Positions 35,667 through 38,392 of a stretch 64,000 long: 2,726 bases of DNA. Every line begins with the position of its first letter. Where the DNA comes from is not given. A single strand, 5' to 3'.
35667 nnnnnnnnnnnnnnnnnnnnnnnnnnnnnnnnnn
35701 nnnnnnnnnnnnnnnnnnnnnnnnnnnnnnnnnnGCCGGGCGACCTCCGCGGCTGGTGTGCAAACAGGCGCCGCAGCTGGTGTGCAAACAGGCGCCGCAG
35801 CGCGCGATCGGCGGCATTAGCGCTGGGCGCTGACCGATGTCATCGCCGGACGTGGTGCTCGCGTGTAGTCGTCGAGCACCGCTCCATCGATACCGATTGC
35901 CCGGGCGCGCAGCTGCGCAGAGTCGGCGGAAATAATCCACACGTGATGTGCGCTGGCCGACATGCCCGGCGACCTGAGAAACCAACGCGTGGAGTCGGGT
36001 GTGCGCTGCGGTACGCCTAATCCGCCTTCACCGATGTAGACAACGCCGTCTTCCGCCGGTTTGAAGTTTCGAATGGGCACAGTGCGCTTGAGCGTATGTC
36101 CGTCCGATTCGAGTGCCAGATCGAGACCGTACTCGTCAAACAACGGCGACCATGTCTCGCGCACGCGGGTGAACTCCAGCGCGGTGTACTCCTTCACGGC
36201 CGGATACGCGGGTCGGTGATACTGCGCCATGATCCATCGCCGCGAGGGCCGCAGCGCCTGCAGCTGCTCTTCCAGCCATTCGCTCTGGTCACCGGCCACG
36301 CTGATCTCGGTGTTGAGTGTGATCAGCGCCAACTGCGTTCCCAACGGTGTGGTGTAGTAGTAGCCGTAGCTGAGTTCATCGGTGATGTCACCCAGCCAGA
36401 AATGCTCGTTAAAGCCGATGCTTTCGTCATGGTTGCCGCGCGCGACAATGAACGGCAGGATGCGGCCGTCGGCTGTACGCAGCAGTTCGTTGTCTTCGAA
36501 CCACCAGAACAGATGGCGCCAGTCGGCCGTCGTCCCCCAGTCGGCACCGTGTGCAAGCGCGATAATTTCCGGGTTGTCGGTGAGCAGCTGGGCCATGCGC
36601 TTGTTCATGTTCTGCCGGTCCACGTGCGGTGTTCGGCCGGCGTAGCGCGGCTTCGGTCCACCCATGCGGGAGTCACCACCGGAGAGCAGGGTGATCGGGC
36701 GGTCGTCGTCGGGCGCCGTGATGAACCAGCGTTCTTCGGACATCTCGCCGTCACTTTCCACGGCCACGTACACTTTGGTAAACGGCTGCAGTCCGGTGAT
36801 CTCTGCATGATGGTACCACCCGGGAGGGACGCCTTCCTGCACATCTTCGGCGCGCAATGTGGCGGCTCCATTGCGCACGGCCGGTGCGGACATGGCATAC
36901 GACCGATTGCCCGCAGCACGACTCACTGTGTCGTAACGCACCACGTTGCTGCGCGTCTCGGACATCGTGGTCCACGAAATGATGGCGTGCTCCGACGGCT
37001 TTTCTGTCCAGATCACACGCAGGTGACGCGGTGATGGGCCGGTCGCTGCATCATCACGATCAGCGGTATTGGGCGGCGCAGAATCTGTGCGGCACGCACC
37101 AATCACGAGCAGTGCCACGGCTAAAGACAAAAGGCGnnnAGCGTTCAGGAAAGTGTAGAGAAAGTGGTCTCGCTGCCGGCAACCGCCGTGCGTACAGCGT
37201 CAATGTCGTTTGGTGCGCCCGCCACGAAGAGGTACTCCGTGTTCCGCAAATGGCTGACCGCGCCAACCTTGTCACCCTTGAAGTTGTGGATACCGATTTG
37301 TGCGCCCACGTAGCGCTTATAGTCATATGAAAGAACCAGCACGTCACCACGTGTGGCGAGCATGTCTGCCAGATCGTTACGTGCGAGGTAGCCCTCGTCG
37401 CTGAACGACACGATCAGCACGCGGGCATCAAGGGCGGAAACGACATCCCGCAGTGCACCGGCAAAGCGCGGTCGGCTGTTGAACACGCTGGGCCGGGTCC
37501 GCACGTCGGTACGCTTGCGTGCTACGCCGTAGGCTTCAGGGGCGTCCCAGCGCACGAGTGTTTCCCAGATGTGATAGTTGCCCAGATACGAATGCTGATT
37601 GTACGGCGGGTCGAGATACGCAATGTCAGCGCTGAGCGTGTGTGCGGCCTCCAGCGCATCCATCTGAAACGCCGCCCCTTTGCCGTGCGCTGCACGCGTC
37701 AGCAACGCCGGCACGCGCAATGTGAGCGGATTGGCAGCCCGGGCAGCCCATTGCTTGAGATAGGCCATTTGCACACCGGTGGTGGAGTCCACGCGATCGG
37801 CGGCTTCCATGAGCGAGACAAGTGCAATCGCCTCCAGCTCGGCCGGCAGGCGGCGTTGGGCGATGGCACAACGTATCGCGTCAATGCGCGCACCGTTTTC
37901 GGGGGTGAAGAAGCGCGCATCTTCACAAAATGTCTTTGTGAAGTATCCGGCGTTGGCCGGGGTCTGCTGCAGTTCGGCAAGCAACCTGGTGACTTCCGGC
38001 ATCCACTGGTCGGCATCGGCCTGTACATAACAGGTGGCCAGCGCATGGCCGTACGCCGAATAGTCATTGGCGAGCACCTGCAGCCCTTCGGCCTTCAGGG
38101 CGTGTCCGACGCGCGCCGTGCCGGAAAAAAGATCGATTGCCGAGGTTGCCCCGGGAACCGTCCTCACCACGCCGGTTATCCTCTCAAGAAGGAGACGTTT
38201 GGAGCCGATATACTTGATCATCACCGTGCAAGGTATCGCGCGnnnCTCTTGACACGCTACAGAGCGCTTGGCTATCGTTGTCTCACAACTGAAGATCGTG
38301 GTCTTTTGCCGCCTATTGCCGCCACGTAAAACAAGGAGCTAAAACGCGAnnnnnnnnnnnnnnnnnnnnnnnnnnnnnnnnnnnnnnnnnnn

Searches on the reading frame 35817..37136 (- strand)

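Call 55: search_protein_families(library=pfam, proteins=[window:35817-37136:-], max_evalue=0.001)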
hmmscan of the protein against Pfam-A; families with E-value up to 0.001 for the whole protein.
window:35817-37136:- (439 aa): 2 families
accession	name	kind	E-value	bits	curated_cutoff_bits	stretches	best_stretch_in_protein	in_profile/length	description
PF16656.11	Pur_ac_phosph_N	-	3.4e-14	53.6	30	1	36-140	1-93/93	Purple acid Phosphatase, N-terminal domain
PF00149.33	Metallophos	-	8.5e-06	26.8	21.5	1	221-347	60-187/191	Calcineurin-like phosphoesterase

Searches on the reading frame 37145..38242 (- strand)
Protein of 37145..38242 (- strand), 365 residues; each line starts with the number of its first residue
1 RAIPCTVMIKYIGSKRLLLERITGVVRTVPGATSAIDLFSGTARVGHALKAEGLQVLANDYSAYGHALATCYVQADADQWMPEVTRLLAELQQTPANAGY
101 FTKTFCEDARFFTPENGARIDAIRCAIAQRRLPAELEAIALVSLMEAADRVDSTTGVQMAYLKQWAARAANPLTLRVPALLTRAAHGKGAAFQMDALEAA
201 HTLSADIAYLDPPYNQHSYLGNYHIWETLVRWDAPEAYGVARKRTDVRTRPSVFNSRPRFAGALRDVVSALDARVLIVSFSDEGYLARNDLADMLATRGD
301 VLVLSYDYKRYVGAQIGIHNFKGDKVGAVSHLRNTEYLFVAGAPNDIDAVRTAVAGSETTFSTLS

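Call 55: search_protein_families(library=pfam, proteins=[window:37145-38242:-], max_evalue=0.001)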
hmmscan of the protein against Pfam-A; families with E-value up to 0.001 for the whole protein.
window:37145-38242:- (365 aa): 1 family
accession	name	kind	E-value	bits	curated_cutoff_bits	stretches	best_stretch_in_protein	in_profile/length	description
PF02086.21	MethyltransfD12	-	6.4e-34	118.3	22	1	11-242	1-213/253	D12 class N6 adenine-specific DNA methyltransferase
